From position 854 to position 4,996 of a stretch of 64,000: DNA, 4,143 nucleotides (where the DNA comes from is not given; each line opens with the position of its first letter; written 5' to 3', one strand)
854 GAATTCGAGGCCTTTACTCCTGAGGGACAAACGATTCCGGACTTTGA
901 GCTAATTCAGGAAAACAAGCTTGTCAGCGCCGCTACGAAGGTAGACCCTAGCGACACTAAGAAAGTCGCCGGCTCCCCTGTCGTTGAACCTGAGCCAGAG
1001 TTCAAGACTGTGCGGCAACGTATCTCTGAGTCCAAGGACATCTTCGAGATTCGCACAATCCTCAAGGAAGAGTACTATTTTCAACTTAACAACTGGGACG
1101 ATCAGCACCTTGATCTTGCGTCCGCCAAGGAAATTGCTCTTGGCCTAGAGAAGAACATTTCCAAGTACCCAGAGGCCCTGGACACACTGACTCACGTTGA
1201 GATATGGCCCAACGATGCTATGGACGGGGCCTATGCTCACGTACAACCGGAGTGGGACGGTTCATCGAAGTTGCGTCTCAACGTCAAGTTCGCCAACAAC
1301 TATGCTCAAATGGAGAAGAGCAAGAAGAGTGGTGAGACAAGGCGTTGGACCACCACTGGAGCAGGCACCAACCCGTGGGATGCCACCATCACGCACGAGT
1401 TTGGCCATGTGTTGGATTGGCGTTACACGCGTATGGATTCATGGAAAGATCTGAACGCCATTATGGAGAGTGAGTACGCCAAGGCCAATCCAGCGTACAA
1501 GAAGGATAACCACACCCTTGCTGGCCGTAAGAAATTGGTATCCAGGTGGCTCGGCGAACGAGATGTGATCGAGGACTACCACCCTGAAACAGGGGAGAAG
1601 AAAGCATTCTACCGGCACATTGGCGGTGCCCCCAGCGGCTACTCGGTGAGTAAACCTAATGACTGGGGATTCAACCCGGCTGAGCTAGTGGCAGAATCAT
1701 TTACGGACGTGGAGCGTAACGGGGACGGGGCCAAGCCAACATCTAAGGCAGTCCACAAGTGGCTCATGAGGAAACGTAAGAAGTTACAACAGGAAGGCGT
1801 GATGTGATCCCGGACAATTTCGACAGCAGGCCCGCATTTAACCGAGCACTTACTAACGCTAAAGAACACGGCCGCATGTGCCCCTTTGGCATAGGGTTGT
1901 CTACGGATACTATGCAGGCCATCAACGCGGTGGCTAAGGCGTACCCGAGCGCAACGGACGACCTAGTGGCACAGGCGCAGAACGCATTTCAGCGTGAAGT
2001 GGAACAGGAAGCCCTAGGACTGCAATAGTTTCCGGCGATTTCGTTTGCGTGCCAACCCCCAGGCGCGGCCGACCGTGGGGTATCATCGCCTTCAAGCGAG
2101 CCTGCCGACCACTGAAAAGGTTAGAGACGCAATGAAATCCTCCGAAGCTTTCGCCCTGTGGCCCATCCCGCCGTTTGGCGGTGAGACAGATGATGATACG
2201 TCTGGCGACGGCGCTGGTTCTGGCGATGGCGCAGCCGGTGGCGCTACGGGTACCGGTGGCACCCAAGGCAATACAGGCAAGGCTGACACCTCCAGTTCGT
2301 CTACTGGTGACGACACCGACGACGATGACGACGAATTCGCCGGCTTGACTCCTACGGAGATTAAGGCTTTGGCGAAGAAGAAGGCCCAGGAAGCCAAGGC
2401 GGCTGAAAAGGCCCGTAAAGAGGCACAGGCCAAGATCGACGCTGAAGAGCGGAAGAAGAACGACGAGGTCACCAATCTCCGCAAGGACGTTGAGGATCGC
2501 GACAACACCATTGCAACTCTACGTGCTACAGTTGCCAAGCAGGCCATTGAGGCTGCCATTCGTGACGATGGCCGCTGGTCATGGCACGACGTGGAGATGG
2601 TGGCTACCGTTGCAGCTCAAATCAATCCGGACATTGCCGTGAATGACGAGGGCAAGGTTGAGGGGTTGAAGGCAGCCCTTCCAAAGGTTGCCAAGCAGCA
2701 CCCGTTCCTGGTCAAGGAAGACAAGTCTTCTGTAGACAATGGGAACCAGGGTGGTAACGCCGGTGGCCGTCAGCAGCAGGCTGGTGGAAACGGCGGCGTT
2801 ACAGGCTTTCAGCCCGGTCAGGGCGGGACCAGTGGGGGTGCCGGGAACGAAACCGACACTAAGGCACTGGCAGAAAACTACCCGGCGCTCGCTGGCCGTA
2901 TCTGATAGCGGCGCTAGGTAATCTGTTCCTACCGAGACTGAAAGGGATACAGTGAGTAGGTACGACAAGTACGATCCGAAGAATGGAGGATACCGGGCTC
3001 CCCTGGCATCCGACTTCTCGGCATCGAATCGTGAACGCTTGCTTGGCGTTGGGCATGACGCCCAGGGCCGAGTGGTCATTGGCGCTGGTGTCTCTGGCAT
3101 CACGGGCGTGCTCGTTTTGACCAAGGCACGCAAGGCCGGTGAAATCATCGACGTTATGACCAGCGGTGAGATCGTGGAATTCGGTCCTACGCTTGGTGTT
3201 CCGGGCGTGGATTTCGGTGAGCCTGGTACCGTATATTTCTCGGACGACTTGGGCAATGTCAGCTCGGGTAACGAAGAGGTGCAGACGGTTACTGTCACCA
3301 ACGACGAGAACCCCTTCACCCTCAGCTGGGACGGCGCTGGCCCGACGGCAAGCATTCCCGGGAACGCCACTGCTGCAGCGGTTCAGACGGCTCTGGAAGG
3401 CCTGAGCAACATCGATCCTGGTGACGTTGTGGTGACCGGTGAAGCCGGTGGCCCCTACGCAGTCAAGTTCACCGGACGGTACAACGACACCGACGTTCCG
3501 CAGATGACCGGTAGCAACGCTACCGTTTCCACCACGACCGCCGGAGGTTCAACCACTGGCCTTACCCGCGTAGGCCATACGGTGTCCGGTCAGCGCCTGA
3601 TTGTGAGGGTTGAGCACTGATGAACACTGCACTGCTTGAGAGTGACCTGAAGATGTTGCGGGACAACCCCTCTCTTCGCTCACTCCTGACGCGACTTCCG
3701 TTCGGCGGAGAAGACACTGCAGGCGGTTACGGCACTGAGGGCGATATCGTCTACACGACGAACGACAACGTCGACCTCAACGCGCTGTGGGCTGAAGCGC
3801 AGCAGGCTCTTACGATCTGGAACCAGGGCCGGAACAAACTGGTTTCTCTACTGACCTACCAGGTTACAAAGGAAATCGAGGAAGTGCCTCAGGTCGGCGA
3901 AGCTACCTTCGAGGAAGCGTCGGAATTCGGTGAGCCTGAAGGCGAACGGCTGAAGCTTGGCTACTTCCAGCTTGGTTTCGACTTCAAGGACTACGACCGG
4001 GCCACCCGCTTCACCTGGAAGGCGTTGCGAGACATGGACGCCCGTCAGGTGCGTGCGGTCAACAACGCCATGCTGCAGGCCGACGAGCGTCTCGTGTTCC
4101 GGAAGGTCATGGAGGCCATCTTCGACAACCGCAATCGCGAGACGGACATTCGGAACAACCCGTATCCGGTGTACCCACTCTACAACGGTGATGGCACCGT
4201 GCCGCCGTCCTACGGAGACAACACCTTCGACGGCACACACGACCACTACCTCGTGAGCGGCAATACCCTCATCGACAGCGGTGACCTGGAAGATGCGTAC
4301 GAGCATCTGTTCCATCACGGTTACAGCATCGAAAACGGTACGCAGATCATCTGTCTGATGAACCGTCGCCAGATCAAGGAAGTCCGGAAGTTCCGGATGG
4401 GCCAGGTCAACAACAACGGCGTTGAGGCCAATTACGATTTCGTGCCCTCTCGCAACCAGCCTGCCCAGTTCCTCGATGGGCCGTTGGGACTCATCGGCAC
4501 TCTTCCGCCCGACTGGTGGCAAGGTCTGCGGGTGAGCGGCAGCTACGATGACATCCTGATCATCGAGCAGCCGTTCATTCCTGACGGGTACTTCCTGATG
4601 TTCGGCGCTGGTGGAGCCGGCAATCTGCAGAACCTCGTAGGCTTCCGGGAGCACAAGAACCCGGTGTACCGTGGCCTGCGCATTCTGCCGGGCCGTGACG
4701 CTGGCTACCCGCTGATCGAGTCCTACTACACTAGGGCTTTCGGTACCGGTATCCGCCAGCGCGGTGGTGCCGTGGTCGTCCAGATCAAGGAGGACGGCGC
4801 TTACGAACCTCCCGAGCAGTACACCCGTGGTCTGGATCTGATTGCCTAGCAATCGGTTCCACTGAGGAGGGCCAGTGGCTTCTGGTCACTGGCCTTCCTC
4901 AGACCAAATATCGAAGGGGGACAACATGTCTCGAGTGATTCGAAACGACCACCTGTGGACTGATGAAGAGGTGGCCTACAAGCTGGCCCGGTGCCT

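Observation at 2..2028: MuF-like head morphogenesis protein fused to a HExxH metallopeptidase-like C-terminal domain, followed by a translationally coupled small ORF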

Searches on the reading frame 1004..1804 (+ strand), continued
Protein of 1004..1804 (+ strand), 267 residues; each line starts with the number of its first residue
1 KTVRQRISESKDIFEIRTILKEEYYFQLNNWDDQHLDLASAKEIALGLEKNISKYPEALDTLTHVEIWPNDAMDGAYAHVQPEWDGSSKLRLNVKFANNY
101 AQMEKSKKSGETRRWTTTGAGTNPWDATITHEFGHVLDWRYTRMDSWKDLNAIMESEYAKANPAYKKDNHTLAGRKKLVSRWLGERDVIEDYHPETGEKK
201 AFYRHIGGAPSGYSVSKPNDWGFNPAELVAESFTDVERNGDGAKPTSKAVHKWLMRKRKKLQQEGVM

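Call 84: search_protein_families(library=pfam, proteins=[L012:3392-4681:+, L014:3356-4600:+, L018:2483-4321:+, L021:2882-4675:+, L028:2024-4519:+, L024:2144-4360:+, L007:1359-2111:+, L031:1590-3227:+, L017:2261-6772:+], max_evalue=0.01)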
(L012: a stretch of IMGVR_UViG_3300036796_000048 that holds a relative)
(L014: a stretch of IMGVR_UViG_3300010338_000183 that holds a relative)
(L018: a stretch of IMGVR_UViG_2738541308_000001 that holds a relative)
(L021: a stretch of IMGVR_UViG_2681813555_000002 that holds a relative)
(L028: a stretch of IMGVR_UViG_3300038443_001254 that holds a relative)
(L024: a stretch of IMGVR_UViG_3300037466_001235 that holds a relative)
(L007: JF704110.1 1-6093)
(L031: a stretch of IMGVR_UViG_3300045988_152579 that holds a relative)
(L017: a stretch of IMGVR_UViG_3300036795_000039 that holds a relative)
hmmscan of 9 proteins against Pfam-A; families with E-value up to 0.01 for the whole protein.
L012:3392-4681:+ (430 aa): 0 families

L014:3356-4600:+ (415 aa): 1 family
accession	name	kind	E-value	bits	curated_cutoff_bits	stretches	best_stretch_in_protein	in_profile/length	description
PF25310.1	VG15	-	1.1e-28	101.4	26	1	10-188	10-205/212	VG15 protein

L018:2483-4321:+ (613 aa): 1 family
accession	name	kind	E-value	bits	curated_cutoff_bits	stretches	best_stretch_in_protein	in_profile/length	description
PF06152.16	Phage_min_cap2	-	2.6e-37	129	26.3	1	5-346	1-366/366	Phage minor capsid protein 2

L021:2882-4675:+ (598 aa): 1 family
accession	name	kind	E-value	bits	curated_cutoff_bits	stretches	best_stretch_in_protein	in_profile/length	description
PF06152.16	Phage_min_cap2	-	9e-30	104.3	26.3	1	11-343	1-350/366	Phage minor capsid protein 2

L028:2024-4519:+ (832 aa): 1 family
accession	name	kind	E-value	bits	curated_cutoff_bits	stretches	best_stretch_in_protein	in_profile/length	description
PF04957.18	RMF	-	5.2e-05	23.7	27.9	1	79-119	14-52/53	Ribosome modulation factor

L024:2144-4360:+ (739 aa): 1 family
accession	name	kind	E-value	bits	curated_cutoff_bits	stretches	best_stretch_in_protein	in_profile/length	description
PF04957.18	RMF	-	2.9e-06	27.7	27.9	1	7-52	7-51/53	Ribosome modulation factor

L007:1359-2111:+ (251 aa): 0 families

L031:1590-3227:+ (546 aa): 3 families
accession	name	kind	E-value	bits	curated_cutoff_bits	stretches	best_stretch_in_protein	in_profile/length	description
PF04233.19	Phage_Mu_F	-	2.7e-07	31.7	29.6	1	163-276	1-101/112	Phage Mu protein F like protein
PF07737.17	ATLF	-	0.00057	20.1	27.4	1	455-526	111-174/193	Anthrax toxin lethal factor, N- and C-terminal domain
PF15890.11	Peptidase_Mx1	-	0.0096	15.8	25.6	0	457-526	127-197/240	Putative zinc-binding metallo-peptidase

L017:2261-6772:+ (1504 aa): 2 families
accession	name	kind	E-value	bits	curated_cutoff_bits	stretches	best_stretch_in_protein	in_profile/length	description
PF23802.1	DUF7178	-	3.9e-09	37.1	27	1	1188-1271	12-85/193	Family of unknown function (DUF7178)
PF25310.1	VG15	-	0.0015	19.2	26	1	217-284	130-197/212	VG15 protein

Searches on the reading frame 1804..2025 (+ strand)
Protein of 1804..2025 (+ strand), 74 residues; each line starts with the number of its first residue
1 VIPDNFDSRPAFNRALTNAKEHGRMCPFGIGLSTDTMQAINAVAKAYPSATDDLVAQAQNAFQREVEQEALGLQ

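Call 4: search_protein_families(library=pfam, proteins=[window:1804-2025:+], max_evalue=1)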
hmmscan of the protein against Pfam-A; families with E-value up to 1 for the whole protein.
window:1804-2025:+ (74 aa): 1 family
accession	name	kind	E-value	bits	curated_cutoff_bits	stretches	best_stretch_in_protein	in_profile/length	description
PF01608.23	I_LWEQ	-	0.062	13.8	27.5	1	33-68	67-102/151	I/LWEQ domain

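Call 5: search_protein_families(library=phrogs, proteins=[window:1804-2025:+], max_evalue=0.1)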
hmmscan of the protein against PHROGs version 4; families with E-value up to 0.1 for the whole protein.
window:1804-2025:+ (74 aa): 1 family
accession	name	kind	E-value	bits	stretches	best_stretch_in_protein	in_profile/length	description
phrog_17915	-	unknown function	2.5e-55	185.5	1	1-74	1-74/74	-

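Call 11: search_protein_families(library=ncbifam, proteins=[window:1804-2025:+], max_evalue=1)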
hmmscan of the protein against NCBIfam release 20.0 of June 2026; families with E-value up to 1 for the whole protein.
window:1804-2025:+ (74 aa): 0 families

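Call 49: search_dna_similar(query=window:1804-2025:+, collection=phages, mode=protein, max_evalue=1, max_rows=30)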
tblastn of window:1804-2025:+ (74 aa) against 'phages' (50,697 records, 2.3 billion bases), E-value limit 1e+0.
Records with a match: 12; places in all: 12; records where one place covers at least 80% of the query: 12.
Best place of each record, by identity: 95-99% 12.
By first word of the organism name: Mycobacterium 12.
By host as written in the record: Mycobacterium smegmatis mc2 155 6; Mycobacterium smegmatis mc#155 3; Mycobacterium smegmatis mc2155 2; Mycobacterium sp. 1.
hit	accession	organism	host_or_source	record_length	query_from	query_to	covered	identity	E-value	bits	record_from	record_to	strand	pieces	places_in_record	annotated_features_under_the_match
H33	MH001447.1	Mycobacterium phage Nilo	Mycobacterium smegmatis mc2 155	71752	1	74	100%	98.6%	2e-43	153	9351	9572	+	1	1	14: hypothetical protein | 13: MuF-like minor capsid protein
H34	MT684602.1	Mycobacterium phage Rope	Mycobacterium smegmatis mc#155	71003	1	74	100%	98.6%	2e-43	153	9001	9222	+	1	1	13: hypothetical protein | 12: MuF-like minor capsid protein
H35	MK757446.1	Mycobacterium phage Candle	Mycobacterium smegmatis mc#155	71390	1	74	100%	98.6%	2e-43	153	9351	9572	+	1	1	13: hypothetical protein | 12: MuF-like minor capsid protein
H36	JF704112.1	Mycobacterium phage Send513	Mycobacterium smegmatis mc2 155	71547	1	74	100%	98.6%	2e-43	153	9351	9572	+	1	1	13: hypothetical protein | 12: MuF-like minor capsid protein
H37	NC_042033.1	Mycobacterium phage Send513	Mycobacterium smegmatis mc2 155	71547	1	74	100%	98.6%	2e-43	153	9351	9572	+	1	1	13: hypothetical protein | 12: head maturation protease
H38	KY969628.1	Mycobacterium phage Zenon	Mycobacterium smegmatis mc#155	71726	1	74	100%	98.6%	2e-43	153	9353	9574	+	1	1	hypothetical protein | MuF-like minor capsid protein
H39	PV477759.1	Mycobacterium phage JIND1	Mycobacterium sp.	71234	1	74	100%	97.3%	4e-43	152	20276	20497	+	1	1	hypothetical protein | head maturation protease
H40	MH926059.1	Mycobacterium phage Riparian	Mycobacterium smegmatis mc2155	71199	1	74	100%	97.3%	7e-43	152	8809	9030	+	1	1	13: hypothetical protein | 12: MuF-like minor capsid protein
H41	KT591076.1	Mycobacterium phage Weiss13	Mycobacterium smegmatis mc2 155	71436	1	74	100%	97.3%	1e-42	151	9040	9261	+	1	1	hypothetical protein | MuF-like minor capsid protein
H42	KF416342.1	Mycobacterium phage Papyrus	Mycobacterium smegmatis mc2 155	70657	1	74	100%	95.9%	6e-42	149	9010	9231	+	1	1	13: hypothetical protein | 12: MuF-like minor capsid protein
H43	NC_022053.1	Mycobacterium phage Papyrus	Mycobacterium smegmatis mc2 155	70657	1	74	100%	95.9%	6e-42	149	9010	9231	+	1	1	13: hypothetical protein | 12: head maturation protease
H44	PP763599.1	Mycobacterium phage MontyDev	Mycobacterium smegmatis mc2155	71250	1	74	100%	95.9%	6e-42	149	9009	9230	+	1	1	13: hypothetical protein | 12: MuF-like minor capsid protein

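Call 73: find_homologous_proteins(query=A7, max_evalue=0.001)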
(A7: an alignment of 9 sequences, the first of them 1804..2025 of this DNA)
Query A7 (9 sequences) (74 aa, profile of the alignment): 7 proteins with E <= 0.001 among 335 candidates.
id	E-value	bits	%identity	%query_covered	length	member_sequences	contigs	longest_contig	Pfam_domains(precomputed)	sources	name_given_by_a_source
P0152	5.2e-24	101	33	70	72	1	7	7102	-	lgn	-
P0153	9.4e-24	101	35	69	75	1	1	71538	-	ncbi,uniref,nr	ncbi:hypothetical protein HWC80_gp009 [Mycobacterium phage Indlulamithi]|uniref:Uncharacterized prot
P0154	2.1e-23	99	41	82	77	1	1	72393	-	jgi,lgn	jgi:hypothetical protein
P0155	1.3e-22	97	100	100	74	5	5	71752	-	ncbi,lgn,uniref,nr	ncbi:hypothetical protein PBI_ROPE_13 [Mycobacterium phage Rope]|uniref:Uncharacterized protein n=5 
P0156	8.9e-22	94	36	82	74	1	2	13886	-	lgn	-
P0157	1.3e-21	94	36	76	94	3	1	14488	-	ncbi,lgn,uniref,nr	ncbi:hypothetical protein IU443_29755 [Nocardia farcinica]|uniref:hypothetical protein n=1 Tax=Nocar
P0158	7.7e-17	78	-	-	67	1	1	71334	-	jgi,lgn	jgi:hypothetical protein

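Call 74: search_solved_structures(query=A7, max_evalue=10)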
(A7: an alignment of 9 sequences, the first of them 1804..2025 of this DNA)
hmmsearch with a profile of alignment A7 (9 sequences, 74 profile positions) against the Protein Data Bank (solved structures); distinct sequences matched with E-value up to 10: 8.
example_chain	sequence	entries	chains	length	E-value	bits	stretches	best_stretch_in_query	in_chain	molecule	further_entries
6ork_A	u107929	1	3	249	0.0027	20.5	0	25-47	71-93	Sel1 repeat protein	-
3irs_A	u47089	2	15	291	0.13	15.1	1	9-54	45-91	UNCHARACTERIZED PROTEIN BB4693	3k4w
6deh_A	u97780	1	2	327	0.36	13.7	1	23-51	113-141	TPR repeat protein, protein-protein interaction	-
3cdl_A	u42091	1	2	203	0.43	13.5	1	11-46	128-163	Transcriptional regulator AefR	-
7du6_A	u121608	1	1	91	0.52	13.2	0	40-54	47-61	mkDPBB_sym2 protein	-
3klt_A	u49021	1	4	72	0.65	12.9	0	40-70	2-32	Vimentin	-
3trt_A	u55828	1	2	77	0.66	12.9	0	39-70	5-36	Vimentin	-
6c43_A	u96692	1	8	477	1.3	11.9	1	40-69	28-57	Gamma-aminobutyraldehyde dehydrogenase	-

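Call 75: find_encoding_contigs(protein=P0157, flank=7000, max_places=2)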
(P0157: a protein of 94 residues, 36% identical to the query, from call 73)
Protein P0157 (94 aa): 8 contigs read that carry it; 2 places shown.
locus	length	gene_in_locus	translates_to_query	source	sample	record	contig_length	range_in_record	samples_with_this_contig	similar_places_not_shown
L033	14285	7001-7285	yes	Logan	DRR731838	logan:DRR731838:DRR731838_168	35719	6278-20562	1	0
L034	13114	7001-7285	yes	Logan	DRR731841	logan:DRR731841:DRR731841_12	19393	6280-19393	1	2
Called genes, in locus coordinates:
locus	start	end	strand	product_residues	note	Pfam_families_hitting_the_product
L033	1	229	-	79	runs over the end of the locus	-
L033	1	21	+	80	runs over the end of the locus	PF24202:DUF7427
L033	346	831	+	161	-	PF02796:HTH_7 (weak), PF08281:Sigma70_r4_2, PF13384:HTH_23, PF13518:HTH_28 (weak), PF01381:HTH_3 (faint)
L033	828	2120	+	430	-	PF03237:Terminase_6N, PF17289:Terminase_6C (faint)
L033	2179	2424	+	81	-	-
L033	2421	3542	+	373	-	-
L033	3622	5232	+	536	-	PF05133:SPP1_portal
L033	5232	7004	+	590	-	PF06152:Phage_min_cap2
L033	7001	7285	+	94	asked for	-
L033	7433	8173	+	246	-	-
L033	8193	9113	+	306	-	PF11651:P22_CoatProtein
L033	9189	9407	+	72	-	-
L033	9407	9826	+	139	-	-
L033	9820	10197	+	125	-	-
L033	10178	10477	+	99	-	-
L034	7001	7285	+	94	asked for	-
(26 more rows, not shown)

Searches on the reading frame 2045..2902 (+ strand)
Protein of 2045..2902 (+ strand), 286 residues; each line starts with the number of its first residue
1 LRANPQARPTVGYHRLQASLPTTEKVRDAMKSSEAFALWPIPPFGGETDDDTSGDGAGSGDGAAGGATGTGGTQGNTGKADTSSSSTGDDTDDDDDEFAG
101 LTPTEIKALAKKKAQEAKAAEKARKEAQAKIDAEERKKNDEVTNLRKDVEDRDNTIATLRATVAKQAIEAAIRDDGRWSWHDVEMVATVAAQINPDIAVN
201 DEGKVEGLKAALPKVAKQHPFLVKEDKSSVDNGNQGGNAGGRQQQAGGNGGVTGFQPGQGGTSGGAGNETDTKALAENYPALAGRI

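Call 4: search_protein_families(library=pfam, proteins=[window:2045-2902:+], max_evalue=1)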
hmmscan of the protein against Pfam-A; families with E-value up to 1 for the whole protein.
window:2045-2902:+ (286 aa): 4 families
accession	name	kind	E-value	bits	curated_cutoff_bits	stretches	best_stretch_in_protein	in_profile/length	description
PF06810.17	Phage_scaffold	-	1.6e-08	35.2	35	1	105-239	31-166/170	Phage capsid assembly scaffolding protein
PF04889.17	Cwf_Cwc_15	-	0.00068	20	30.4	1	62-144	125-189/244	Cwf15/Cwc15 cell cycle control protein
PF05263.17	DUF722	-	0.0028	18.3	29.8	1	105-186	25-108/134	Protein of unknown function (DUF722)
PF17383.7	kleA_kleC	-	0.15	12.8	25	1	133-191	17-75/76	Uncharacterized KorC regulated protein A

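Call 5: search_protein_families(library=phrogs, proteins=[window:2045-2902:+], max_evalue=0.1)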
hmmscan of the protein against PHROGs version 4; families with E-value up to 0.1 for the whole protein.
window:2045-2902:+ (286 aa): 5 families
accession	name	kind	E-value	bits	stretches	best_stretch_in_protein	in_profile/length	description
phrog_4866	-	head and packaging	4.2e-85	286.5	1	32-286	2-243/245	head scaffolding protein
phrog_172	-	head and packaging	8e-06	27.1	1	70-172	46-139/229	head scaffolding protein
phrog_194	-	head and packaging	0.0037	18.1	1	188-250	133-197/335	head scaffolding protein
phrog_2303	-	head and packaging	0.01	16.7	1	55-245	17-206/219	head scaffolding protein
phrog_8952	-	unknown function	0.046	14.5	1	44-244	31-245/261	-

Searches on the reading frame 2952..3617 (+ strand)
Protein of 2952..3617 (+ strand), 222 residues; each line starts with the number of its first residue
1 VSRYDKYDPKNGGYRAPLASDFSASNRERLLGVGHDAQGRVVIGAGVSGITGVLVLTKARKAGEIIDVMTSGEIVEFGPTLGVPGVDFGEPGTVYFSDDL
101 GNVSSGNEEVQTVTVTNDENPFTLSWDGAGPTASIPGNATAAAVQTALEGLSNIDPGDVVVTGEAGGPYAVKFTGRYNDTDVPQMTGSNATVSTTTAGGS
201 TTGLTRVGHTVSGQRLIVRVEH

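Call 4: search_protein_families(library=pfam, proteins=[window:2952-3617:+], max_evalue=1)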
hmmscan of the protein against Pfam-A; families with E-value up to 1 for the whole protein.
window:2952-3617:+ (222 aa): 0 families

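Call 5: search_protein_families(library=phrogs, proteins=[window:2952-3617:+], max_evalue=0.1)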
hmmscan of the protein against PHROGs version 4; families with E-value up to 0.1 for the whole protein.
window:2952-3617:+ (222 aa): 3 families
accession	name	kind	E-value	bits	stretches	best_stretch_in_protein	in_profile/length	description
phrog_5042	-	unknown function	1.6e-110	369.1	1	1-222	6-227/227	-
phrog_10909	-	tail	1.4e-07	32.2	1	105-180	201-274/290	major tail protein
phrog_2839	-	tail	2.6e-07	30.5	1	120-188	73-142/581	tail sheath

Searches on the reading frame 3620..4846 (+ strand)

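Call 4: search_protein_families(library=pfam, proteins=[window:3620-4846:+], max_evalue=1)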
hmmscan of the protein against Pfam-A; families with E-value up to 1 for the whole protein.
window:3620-4846:+ (409 aa): 1 family
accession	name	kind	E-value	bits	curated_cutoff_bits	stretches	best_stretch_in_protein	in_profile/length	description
PF25209.1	Phage_capsid_4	-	0.00066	20.5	27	1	93-195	49-131/262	Phage capsid protein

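Call 5: search_protein_families(library=phrogs, proteins=[window:3620-4846:+], max_evalue=0.1)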
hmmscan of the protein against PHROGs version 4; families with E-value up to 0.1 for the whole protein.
window:3620-4846:+ (409 aa): 1 family
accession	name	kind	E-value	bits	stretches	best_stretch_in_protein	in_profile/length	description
phrog_3990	-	head and packaging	2.2e-189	630.4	1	21-407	6-389/390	major head protein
